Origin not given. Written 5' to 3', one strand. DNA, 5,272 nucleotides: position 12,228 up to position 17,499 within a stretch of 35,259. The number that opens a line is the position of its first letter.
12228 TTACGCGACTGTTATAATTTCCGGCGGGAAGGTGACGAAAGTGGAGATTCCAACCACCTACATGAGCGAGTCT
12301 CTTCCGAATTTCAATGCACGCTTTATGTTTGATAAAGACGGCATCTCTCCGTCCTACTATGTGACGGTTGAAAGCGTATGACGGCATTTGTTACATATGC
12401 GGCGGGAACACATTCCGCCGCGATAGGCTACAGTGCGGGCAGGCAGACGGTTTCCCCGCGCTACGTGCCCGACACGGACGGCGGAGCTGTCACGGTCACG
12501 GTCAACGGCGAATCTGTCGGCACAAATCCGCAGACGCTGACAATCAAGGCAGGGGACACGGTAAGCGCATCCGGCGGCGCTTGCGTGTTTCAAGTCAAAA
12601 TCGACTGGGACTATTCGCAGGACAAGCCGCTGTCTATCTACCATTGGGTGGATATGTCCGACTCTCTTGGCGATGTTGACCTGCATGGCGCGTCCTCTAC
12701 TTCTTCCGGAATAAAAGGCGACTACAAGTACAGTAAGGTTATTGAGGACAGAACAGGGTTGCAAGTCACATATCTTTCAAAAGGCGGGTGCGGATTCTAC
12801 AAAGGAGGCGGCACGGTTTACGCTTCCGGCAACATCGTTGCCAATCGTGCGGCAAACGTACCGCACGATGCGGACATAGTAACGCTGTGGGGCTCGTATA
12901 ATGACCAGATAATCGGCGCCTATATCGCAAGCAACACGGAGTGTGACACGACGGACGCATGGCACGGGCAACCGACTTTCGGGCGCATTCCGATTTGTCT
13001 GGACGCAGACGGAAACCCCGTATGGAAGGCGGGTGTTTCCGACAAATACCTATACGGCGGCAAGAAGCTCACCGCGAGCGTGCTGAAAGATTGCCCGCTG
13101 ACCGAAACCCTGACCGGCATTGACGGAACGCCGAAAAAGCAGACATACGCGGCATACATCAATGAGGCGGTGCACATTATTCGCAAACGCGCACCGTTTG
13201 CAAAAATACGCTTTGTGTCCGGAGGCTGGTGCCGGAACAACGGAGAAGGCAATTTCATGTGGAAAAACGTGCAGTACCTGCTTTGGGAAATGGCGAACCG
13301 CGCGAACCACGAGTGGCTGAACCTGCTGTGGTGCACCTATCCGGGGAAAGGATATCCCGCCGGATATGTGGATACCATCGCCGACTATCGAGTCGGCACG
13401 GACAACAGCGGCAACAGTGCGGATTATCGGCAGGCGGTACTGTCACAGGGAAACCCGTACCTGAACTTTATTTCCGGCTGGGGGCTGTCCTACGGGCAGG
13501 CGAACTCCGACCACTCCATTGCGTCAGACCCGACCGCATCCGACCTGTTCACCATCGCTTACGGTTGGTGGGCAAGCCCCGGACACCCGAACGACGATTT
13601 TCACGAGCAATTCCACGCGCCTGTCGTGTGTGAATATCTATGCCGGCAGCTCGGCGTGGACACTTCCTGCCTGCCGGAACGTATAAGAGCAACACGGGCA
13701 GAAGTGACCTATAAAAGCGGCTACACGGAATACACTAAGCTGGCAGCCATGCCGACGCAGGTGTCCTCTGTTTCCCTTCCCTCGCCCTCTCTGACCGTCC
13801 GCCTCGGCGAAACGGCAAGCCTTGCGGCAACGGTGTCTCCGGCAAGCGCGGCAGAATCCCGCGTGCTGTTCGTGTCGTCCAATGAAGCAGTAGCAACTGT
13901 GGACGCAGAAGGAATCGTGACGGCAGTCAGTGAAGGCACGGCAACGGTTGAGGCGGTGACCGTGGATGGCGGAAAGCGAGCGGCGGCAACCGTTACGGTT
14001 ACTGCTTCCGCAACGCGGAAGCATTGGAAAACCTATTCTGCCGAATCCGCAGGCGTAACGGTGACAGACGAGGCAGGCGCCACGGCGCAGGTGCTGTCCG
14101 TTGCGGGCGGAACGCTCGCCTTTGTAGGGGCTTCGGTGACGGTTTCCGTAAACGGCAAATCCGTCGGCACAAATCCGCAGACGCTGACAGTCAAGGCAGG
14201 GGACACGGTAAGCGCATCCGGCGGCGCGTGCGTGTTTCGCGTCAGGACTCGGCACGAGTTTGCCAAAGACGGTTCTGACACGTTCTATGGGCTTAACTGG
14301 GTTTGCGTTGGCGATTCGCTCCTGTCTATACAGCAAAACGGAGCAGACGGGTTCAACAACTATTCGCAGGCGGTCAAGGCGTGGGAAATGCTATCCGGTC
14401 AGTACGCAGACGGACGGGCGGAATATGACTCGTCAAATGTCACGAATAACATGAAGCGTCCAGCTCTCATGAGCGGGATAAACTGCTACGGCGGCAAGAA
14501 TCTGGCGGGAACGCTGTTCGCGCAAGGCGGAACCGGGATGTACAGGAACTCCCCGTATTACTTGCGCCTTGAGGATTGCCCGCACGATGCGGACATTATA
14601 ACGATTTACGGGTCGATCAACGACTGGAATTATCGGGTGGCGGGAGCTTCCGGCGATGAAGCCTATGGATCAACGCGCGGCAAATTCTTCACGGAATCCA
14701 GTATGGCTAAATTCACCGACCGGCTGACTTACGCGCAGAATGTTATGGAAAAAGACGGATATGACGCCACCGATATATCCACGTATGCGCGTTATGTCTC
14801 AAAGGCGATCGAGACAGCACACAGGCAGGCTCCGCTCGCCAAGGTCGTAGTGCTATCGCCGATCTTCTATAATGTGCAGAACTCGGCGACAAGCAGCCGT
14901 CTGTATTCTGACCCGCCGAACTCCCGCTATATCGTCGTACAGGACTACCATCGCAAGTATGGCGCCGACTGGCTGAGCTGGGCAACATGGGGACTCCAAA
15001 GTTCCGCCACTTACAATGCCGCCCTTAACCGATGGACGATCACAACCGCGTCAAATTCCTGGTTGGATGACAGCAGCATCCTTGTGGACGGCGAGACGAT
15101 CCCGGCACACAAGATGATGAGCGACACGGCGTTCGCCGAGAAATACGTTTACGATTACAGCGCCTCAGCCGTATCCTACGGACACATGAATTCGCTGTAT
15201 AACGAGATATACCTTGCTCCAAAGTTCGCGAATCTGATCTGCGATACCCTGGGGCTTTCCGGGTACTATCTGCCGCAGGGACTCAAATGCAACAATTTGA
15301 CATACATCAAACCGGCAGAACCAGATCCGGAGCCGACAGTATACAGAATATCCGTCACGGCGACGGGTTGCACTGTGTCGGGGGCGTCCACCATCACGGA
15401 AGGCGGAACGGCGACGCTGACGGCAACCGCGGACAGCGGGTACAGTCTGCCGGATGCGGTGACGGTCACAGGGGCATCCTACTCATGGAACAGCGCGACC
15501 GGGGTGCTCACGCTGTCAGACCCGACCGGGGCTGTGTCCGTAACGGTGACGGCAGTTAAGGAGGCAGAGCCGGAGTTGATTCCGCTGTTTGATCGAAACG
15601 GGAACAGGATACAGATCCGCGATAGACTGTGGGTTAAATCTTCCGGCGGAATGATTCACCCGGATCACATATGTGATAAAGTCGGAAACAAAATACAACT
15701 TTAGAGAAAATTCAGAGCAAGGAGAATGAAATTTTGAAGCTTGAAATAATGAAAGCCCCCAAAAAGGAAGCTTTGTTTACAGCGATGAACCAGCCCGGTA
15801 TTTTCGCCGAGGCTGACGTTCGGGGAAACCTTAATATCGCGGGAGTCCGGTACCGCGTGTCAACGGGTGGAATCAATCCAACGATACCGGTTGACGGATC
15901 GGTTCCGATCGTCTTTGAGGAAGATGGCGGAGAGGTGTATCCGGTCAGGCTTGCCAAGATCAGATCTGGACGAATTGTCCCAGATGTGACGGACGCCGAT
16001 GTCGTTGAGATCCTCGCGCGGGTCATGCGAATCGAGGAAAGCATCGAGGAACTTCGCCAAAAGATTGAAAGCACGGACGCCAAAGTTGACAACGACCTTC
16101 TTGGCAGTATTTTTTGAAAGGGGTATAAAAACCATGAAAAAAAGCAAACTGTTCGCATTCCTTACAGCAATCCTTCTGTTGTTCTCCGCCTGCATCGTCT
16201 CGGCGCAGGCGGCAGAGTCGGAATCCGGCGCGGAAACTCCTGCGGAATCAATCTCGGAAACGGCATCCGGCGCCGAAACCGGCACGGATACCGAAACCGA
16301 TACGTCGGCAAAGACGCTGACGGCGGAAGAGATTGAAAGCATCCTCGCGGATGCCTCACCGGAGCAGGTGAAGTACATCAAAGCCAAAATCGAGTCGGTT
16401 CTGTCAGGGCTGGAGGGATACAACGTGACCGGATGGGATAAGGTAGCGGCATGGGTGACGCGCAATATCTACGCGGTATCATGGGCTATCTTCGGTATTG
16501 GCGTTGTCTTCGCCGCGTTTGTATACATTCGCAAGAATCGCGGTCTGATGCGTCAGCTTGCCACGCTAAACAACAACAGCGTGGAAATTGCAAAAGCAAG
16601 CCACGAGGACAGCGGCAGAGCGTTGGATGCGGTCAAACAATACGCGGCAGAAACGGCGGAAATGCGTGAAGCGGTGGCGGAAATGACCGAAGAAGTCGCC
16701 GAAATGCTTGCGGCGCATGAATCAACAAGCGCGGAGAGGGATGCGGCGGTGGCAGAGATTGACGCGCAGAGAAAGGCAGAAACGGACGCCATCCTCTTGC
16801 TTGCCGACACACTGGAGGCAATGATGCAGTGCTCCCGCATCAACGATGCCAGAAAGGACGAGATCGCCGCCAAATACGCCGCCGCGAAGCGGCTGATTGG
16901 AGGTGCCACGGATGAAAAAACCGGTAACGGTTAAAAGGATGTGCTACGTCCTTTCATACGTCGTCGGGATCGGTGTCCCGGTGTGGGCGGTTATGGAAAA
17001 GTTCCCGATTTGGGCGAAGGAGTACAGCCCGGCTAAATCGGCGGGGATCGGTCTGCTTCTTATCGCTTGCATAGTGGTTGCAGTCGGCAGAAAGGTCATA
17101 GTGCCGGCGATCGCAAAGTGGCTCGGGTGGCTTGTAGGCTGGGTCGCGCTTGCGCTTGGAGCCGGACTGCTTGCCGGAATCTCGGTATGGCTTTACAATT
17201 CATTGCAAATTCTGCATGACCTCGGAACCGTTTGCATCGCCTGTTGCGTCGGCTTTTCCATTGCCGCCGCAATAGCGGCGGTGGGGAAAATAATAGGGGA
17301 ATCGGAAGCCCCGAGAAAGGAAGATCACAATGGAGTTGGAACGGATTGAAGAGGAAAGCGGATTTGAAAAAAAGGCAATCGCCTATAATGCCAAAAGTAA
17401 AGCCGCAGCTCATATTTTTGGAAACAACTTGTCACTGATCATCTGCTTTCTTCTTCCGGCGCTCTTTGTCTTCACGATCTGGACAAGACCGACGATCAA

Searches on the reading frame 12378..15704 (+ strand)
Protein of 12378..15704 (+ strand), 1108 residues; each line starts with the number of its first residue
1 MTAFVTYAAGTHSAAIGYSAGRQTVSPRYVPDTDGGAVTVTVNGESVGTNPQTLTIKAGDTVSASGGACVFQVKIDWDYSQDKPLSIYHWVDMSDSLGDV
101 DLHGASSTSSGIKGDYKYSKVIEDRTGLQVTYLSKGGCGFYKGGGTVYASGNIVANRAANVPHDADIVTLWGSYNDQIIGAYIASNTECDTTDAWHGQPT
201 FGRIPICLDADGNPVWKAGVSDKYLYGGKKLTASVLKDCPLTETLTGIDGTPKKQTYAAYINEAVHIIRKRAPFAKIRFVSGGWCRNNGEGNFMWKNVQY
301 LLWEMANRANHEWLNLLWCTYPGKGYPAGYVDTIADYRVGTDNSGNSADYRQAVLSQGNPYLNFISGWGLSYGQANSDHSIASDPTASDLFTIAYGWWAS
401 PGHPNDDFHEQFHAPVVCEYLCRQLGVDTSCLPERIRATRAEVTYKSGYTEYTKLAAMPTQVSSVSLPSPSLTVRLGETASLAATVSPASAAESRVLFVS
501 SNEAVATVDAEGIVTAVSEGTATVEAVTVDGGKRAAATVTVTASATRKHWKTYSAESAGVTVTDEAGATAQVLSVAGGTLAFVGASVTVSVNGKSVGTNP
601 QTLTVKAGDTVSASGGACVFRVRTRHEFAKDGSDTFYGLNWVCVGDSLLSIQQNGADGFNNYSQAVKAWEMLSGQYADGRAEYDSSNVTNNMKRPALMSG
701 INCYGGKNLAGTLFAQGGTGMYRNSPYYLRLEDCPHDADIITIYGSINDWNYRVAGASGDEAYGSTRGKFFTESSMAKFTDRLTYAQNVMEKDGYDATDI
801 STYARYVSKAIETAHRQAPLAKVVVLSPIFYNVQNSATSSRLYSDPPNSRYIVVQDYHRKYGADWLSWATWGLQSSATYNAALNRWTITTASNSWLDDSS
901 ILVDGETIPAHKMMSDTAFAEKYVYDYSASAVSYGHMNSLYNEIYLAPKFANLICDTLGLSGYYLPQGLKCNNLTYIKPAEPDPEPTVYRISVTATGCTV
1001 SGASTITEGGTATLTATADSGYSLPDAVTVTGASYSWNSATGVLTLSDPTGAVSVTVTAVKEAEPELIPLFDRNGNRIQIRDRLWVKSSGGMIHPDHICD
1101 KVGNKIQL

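Call 10: search_protein_families(library=pfam, proteins=[window:12378-15704:+], max_evalue=0.001)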
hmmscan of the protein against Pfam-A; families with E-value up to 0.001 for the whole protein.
window:12378-15704:+ (1108 aa): 1 family
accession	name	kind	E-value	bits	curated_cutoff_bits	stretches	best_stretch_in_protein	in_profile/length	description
PF02368.24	Big_2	-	7e-13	48.8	22.8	1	462-539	2-79/79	Bacterial Ig-like domain (group 2)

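Call 18: search_protein_families(library=phrogs, proteins=[window:12378-15704:+], max_evalue=0.001)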
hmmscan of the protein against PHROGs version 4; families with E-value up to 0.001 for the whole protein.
window:12378-15704:+ (1108 aa): 11 families
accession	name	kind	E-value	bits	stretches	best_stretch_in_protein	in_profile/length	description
phrog_215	-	head and packaging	6.8e-20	72.6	1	450-572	211-334/491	structural protein with Ig domain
phrog_341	-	tail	2e-16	61.5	1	452-545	57-151/154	major tail protein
phrog_10059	-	unknown function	2.8e-12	47.1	1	460-546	182-266/345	-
phrog_1280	-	other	1.5e-11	45.4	1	457-543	160-246/248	Ig domain containing protein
phrog_22121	-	unknown function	1.9e-08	34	1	462-544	488-567/765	-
phrog_3575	-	tail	2.5e-07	31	1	456-543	373-460/461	major tail protein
phrog_41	-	tail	5e-07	30.6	1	449-544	147-245/245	major tail protein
phrog_885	-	tail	5.8e-07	29.8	1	442-560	186-305/338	major tail protein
phrog_5240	-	tail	2.9e-06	27.2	0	714-786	491-546/670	tail fiber protein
phrog_14417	-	tail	1.1e-05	24.4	1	454-561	283-391/1005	tail fiber protein; host specificity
phrog_35892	-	unknown function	5.8e-05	21.9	1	460-586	726-851/1181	-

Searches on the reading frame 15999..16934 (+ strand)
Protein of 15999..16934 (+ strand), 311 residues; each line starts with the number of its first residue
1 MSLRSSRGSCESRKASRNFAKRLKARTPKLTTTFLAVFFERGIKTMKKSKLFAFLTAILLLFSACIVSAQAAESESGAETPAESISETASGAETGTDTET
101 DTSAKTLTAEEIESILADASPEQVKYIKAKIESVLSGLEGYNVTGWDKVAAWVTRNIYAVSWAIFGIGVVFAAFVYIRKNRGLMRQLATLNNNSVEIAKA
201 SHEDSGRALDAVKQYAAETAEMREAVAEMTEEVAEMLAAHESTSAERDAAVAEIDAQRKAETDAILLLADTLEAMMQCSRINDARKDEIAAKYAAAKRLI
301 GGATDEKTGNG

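Call 8: search_protein_families(library=pfam, proteins=[window:15999-16934:+], max_evalue=1)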
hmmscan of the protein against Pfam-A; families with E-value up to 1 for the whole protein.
window:15999-16934:+ (311 aa): 10 families
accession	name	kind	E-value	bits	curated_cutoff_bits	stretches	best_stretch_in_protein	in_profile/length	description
PF21827.1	New_glue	-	0.0071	16.5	31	1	55-108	4-61/94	New glue protein family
PF04956.18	TrbC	-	0.0073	16.9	27.9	1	45-88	6-47/98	TrbC/VIRB2 pilin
PF07299.16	EF-G-binding_N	-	0.011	16.6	27.1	1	89-128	18-57/83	Elongation factor G-binding protein, N-terminal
PF15219.11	TEX12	-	0.1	13.3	27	1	215-279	22-80/85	Testis-expressed 12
PF05542.16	DUF760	-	0.11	13.3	20.2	0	106-143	8-45/83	Protein of unknown function (DUF760)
PF10312.14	Cactin_mid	-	0.13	12.4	23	1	96-150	124-178/194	Conserved mid region of cactin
PF23973.1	DUF7299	-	0.17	12.4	27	0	162-186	5-29/77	Family of unknown function (DUF7299)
PF03954.19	Lectin_N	-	0.3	11.4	28.3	0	45-117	33-103/140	Hepatic lectin, N-terminal domain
PF12917.13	YfbR-like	-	0.36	10.9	25.9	1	218-295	81-158/182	5'-deoxynucleotidase YfbR-like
PF06785.16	UPF0242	-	0.38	11.2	33.5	1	161-265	32-145/194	Uncharacterised protein family (UPF0242) N-terminus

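Call 9: search_protein_families(library=phrogs, proteins=[window:15999-16934:+], max_evalue=0.1)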
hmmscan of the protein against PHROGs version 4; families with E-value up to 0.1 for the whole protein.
window:15999-16934:+ (311 aa): 3 families
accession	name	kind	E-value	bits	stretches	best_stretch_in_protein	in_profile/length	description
phrog_36175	-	unknown function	0.02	14.6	1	133-197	149-214/507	-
phrog_5975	-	unknown function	0.055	14.2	0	224-285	47-111/182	-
phrog_23043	-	unknown function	0.096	13.8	0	54-111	23-79/164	-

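Call 29: search_protein_families(library=padloc, proteins=[window:15999-16934:+], max_evalue=0.1)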
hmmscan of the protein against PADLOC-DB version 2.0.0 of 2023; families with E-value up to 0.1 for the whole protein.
window:15999-16934:+ (311 aa): 2 families
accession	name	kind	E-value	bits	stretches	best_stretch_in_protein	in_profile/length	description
PDLC01471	Cmr5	-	0.0064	15.1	0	224-280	50-106/114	CAS-III-C; effector_SS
PDLC01615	Cas4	-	0.039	11.8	1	192-267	65-138/266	"CAS-I,CAS-II,CAS-III,CAS-IV,CAS-V,CAS-VI; acquisition_associated"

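Call 30: search_protein_families(library=ncbifam, proteins=[window:15999-16934:+], max_evalue=0.1)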
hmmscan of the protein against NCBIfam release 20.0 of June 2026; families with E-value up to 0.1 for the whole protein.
window:15999-16934:+ (311 aa): 2 families
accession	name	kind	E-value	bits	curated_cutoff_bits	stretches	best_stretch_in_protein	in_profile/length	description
NF053819.1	EF0750_LPXTG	subfamily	0.0067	16.9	47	1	46-102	1-54/105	EF2685/EF0750 family sortase-dependent surface protein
NF045829.1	UU052_fam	exception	0.054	12.2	210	1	47-135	1-85/662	MSC_0620 family F1-like ATPase-associated subunit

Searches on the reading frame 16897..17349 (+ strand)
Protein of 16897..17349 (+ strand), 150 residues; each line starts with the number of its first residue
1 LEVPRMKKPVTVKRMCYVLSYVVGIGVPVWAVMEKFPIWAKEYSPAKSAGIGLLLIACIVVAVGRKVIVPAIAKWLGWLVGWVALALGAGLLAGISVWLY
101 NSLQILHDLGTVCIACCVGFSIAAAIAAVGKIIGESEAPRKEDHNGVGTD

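Call 8: search_protein_families(library=pfam, proteins=[window:16897-17349:+], max_evalue=1)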
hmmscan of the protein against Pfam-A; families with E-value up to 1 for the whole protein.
window:16897-17349:+ (150 aa): 3 families
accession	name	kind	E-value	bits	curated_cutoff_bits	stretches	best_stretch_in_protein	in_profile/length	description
PF12750.12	Maff2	-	0.018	15.3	27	1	18-68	13-63/70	Maff2 family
PF07787.17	TMEM43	-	0.036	13.9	23.3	1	71-132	182-246/250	Transmembrane protein 43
PF13567.11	DUF4131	-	0.94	9.6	31.6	0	52-111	10-65/165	Domain of unknown function (DUF4131)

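Call 9: search_protein_families(library=phrogs, proteins=[window:16897-17349:+], max_evalue=0.1)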
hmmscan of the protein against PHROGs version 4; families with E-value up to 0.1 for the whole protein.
window:16897-17349:+ (150 aa): 1 family
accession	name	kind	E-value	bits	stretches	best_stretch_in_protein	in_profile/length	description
phrog_3981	-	tail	0.046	13.8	1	25-134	292-372/584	tail length tape measure protein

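Call 29: search_protein_families(library=padloc, proteins=[window:16897-17349:+], max_evalue=0.1)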
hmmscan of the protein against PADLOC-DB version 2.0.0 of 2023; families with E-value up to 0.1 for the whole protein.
window:16897-17349:+ (150 aa): 0 families

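Call 30: search_protein_families(library=ncbifam, proteins=[window:16897-17349:+], max_evalue=0.1)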
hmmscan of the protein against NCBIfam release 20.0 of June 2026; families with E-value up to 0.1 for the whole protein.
window:16897-17349:+ (150 aa): 0 families

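Call 100: search_dna_similar(query=window:16912-17349:+, collection=phages, mode=protein, max_evalue=0.01, max_rows=10)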
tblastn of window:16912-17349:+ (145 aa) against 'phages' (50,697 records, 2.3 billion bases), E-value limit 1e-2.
No match.
